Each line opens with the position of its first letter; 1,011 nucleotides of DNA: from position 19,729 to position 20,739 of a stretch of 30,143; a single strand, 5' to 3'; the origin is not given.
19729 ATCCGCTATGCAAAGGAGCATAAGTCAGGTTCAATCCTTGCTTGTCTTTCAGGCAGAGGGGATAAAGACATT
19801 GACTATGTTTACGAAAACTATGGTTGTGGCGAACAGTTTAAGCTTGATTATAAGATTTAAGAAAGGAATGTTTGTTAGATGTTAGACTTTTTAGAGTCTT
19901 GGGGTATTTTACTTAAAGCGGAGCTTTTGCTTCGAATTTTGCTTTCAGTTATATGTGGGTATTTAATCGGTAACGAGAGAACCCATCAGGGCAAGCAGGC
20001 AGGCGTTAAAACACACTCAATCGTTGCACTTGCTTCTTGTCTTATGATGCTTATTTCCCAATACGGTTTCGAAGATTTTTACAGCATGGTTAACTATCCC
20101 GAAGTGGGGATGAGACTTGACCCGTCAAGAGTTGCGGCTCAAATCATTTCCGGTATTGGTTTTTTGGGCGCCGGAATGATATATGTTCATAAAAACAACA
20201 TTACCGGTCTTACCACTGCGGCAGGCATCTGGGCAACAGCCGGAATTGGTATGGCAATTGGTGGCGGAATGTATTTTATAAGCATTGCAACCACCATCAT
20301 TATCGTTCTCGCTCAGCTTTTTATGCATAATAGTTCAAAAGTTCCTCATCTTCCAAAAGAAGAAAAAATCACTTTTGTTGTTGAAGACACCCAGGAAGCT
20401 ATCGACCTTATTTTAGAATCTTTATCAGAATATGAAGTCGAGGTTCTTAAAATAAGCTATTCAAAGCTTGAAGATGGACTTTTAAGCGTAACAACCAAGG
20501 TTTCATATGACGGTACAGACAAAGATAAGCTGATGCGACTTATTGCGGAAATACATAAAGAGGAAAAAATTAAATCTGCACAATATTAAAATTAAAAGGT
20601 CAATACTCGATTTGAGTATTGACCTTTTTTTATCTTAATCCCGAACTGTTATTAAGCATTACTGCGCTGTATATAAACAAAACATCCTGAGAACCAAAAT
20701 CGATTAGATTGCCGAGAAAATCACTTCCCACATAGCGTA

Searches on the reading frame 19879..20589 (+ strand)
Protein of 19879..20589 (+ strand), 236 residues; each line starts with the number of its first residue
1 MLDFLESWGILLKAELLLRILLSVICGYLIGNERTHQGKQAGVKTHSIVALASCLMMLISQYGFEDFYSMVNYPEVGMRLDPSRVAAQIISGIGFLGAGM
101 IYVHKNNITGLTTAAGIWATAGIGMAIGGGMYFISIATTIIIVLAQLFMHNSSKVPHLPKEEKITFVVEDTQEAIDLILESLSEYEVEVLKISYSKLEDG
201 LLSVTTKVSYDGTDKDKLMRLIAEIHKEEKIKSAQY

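Call 7: search_protein_families(library=pfam, proteins=[window:19879-20589:+])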
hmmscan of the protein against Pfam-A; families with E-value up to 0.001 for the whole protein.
window:19879-20589:+ (236 aa): 1 family
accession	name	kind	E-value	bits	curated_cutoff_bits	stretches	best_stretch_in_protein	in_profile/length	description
PF02308.21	MgtC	-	1.9e-37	128.7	31.4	1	20-151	1-117/121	MgtC family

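Call 20: search_protein_families(library=ncbifam, proteins=[window:19879-20589:+])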
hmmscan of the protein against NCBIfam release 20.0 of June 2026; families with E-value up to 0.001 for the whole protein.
window:19879-20589:+ (236 aa): 2 families
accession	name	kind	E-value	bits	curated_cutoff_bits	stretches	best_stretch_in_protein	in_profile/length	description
NF007431.0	PRK09977.1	equivalog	2.1e-46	158.3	214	1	14-226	3-207/215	MgtC/SapB family protein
NF011912.0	PRK15385.1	equivalog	3.4e-25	88.7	255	1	16-171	10-160/231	MgtC family protein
